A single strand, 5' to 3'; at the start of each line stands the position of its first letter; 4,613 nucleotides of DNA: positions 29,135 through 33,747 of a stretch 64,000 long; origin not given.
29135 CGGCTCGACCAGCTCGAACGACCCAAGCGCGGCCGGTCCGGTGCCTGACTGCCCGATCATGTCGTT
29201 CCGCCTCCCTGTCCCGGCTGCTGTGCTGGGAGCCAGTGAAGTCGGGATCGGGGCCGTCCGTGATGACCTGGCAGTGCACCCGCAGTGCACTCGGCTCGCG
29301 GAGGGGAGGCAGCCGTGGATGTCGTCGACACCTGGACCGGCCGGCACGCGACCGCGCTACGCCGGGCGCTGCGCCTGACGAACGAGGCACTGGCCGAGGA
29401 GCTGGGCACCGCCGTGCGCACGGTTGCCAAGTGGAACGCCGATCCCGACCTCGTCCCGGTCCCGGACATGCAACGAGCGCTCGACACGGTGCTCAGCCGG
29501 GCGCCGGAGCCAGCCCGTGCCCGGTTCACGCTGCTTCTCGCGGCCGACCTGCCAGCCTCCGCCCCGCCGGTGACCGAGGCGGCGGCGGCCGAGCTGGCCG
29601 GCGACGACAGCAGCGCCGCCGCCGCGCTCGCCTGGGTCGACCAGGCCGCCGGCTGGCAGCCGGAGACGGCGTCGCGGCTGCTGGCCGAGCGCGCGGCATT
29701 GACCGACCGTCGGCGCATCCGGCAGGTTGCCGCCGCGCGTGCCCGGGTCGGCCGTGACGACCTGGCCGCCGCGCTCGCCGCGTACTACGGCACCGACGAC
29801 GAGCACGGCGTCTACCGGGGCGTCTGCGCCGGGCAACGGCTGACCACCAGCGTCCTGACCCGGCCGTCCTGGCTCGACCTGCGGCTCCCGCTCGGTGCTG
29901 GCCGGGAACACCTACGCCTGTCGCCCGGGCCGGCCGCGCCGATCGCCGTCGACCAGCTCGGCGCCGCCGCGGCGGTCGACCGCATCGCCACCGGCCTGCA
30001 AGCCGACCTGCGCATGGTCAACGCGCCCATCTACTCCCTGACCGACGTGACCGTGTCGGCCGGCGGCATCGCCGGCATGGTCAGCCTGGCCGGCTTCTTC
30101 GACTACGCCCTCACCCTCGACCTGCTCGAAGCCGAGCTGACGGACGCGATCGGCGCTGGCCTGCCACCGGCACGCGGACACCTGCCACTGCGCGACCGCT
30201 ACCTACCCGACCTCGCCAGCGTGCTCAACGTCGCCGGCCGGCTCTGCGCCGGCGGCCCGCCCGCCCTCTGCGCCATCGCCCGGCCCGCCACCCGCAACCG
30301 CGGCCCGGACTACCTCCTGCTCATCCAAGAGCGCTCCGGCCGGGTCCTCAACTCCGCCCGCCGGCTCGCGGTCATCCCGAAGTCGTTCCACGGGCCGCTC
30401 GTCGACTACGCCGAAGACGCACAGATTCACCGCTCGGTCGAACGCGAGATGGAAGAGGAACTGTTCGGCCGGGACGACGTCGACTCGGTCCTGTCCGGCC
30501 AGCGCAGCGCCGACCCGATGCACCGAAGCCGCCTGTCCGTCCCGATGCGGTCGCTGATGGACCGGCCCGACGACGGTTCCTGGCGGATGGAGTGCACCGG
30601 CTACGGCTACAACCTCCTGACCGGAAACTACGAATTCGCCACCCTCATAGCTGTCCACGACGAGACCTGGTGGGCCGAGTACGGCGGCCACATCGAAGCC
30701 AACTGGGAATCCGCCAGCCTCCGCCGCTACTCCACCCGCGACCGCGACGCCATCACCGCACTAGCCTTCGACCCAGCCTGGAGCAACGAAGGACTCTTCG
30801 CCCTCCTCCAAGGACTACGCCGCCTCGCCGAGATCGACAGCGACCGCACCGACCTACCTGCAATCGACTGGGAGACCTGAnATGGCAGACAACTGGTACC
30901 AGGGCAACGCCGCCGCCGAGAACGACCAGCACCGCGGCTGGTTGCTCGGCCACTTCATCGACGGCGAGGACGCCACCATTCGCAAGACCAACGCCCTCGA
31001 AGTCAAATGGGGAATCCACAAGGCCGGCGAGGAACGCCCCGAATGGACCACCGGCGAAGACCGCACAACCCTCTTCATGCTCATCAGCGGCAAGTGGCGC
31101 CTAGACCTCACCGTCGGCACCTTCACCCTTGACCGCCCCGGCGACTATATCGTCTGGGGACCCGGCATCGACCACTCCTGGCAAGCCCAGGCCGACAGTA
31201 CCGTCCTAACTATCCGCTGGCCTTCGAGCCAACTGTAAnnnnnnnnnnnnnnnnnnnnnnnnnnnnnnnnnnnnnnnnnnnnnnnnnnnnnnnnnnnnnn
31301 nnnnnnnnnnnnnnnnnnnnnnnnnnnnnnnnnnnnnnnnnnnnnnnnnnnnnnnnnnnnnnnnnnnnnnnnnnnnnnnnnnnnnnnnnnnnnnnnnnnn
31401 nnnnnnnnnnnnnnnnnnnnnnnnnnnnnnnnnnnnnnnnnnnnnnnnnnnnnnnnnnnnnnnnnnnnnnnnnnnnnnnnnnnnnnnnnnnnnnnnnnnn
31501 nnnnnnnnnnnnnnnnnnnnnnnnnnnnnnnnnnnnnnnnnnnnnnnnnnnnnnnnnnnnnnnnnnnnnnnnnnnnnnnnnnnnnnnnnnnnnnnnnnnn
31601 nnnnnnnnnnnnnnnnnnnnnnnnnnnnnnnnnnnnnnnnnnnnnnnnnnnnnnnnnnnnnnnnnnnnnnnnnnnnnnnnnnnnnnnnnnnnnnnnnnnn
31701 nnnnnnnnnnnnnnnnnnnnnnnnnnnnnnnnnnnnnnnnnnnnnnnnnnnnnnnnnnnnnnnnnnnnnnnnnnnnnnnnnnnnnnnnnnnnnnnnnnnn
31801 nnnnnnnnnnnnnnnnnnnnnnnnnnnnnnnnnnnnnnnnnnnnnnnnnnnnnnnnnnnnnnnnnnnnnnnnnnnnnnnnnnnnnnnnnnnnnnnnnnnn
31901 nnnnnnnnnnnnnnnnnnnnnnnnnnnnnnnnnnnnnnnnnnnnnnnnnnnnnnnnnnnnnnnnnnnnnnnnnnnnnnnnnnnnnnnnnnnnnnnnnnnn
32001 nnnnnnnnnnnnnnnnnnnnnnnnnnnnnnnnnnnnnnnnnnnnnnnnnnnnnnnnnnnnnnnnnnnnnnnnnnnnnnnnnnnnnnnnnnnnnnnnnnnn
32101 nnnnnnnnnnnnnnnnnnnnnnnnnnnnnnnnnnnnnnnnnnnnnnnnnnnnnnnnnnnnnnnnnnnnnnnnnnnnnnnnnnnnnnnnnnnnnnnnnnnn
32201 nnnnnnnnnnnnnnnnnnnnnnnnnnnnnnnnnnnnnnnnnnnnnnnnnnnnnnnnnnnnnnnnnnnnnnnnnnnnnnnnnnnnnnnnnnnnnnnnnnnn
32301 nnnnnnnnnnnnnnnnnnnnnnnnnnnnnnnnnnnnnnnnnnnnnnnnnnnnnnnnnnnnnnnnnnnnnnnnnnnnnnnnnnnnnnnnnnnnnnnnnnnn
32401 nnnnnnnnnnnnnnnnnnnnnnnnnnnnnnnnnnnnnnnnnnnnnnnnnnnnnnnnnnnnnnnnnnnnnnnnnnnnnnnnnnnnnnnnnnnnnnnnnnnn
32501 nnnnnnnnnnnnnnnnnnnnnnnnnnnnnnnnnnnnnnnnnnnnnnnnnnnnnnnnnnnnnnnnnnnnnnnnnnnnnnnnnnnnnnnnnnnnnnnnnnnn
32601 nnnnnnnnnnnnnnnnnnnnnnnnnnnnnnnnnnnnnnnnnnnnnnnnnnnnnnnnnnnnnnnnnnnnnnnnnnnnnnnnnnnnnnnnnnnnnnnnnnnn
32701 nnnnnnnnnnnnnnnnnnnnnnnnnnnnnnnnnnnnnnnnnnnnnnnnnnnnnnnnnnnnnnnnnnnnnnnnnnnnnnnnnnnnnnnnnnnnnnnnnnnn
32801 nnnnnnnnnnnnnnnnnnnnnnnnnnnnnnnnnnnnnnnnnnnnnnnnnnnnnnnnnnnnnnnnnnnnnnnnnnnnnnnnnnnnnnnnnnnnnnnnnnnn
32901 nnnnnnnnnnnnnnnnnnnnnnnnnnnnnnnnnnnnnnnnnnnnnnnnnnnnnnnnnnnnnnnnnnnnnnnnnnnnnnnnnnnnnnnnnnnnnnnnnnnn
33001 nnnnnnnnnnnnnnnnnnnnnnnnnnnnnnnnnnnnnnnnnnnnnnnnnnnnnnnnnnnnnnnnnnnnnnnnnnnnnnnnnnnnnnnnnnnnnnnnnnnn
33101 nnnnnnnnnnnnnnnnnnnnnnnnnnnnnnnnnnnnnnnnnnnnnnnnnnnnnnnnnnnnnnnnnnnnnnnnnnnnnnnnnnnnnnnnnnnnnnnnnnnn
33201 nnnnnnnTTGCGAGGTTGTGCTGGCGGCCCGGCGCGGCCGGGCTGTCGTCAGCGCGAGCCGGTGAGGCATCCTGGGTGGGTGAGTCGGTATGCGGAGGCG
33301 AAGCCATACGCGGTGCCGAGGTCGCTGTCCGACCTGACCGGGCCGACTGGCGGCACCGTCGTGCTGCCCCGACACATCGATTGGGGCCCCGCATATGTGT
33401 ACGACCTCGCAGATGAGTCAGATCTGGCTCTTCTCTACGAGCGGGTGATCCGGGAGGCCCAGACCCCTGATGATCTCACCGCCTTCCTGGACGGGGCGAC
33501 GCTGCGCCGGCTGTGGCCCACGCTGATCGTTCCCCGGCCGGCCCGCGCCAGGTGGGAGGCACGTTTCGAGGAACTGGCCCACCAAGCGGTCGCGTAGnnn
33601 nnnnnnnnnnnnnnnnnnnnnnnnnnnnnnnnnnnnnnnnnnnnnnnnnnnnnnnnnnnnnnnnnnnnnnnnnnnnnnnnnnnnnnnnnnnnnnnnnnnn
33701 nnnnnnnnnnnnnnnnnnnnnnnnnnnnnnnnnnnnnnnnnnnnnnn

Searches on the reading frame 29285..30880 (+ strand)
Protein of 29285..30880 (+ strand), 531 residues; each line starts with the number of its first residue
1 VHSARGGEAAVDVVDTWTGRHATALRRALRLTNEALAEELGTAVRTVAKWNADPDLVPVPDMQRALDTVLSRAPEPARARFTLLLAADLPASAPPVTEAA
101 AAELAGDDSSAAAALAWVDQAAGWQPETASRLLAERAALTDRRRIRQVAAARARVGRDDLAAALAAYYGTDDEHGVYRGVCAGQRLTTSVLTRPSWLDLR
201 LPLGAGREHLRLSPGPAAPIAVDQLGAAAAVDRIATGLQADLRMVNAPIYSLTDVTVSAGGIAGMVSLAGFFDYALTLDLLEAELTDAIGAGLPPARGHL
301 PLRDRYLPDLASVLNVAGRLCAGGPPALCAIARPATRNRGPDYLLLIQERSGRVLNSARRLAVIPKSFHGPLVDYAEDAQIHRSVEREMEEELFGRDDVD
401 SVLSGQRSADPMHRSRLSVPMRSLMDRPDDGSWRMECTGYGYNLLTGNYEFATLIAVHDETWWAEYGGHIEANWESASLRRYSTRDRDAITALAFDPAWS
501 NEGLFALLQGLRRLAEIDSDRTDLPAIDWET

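Call 13: search_protein_families(library=pfam, proteins=[window:29285-30880:+], max_evalue=0.01)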
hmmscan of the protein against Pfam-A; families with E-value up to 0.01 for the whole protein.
window:29285-30880:+ (531 aa): 0 families

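Call 39: search_protein_families(library=ncbifam, proteins=[window:29285-30880:+], max_evalue=0.01)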
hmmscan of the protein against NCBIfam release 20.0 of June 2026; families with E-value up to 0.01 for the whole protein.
window:29285-30880:+ (531 aa): 0 families

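Call 41: search_solved_structures(query=window:29285-30880:+, max_evalue=1)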
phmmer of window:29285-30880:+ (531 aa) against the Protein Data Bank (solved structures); distinct sequences matched with E-value up to 1: 0.

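Call 42: search_protein_families(library=phrogs, proteins=[window:29285-30880:+], max_evalue=0.01)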
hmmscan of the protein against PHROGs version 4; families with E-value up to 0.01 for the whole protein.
window:29285-30880:+ (531 aa): 1 family
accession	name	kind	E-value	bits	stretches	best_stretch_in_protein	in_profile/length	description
phrog_7950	-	transcription regulation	0.00071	20.6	1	24-63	14-53/68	transcriptional repressor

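Call 52: search_protein_families(library=pfam, proteins=[window:29285-30880:+], max_evalue=5)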
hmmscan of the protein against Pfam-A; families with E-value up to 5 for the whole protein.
window:29285-30880:+ (531 aa): 5 families
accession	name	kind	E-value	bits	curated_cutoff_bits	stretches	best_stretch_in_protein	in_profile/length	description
PF01381.28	HTH_3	-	0.064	13.7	23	1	24-50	3-29/55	Helix-turn-helix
PF13545.12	HTH_Crp_2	-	0.1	13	27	1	27-48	19-40/70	Crp-like helix-turn-helix domain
PF00325.26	Crp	-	1.9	8.7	21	0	29-47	1-19/32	Bacterial regulatory proteins, crp family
PF15644.12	Gln_amidase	-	2.2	9.8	24.1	0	98-182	8-84/114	Papain fold toxin 1, glutamine deamidase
PF13560.12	HTH_31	-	2.7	8.8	27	1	19-70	3-54/64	Helix-turn-helix domain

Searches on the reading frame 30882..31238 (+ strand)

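Call 13: search_protein_families(library=pfam, proteins=[window:30882-31238:+], max_evalue=0.01)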
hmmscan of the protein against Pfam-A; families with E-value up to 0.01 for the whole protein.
window:30882-31238:+ (118 aa): 0 families

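Call 39: search_protein_families(library=ncbifam, proteins=[window:30882-31238:+], max_evalue=0.01)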
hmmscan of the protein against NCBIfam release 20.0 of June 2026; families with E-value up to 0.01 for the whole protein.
window:30882-31238:+ (118 aa): 0 families

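Call 42: search_protein_families(library=phrogs, proteins=[window:30882-31238:+], max_evalue=0.01)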
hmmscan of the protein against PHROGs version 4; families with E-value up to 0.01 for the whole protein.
window:30882-31238:+ (118 aa): 1 family
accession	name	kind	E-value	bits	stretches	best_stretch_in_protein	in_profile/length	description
phrog_24762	-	unknown function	1.8e-05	25.9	1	14-115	7-98/109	-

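Call 52: search_protein_families(library=pfam, proteins=[window:30882-31238:+], max_evalue=5)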
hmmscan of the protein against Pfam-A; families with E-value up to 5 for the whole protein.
window:30882-31238:+ (118 aa): 1 family
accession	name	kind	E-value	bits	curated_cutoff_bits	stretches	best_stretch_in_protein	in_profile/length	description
PF07883.17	Cupin_2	-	0.046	13.9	27.2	1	49-107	8-63/70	Cupin domain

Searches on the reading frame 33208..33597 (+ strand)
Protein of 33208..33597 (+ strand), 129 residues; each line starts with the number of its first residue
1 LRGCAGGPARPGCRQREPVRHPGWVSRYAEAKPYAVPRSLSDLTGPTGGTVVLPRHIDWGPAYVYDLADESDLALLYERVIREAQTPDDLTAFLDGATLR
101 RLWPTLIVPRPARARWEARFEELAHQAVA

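Call 38: search_protein_families(library=padloc, proteins=[window:33208-33597:+], max_evalue=0.01)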
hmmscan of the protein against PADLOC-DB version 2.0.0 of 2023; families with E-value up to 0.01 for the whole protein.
window:33208-33597:+ (129 aa): 0 families

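Call 39: search_protein_families(library=ncbifam, proteins=[window:33208-33597:+], max_evalue=0.01)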
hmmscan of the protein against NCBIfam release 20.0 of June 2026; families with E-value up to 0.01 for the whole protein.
window:33208-33597:+ (129 aa): 0 families

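Call 42: search_protein_families(library=phrogs, proteins=[window:33208-33597:+], max_evalue=0.01)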
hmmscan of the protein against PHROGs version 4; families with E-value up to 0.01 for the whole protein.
window:33208-33597:+ (129 aa): 0 families

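Call 52: search_protein_families(library=pfam, proteins=[window:33208-33597:+], max_evalue=5)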
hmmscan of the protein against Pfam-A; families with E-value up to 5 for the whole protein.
window:33208-33597:+ (129 aa): 0 families
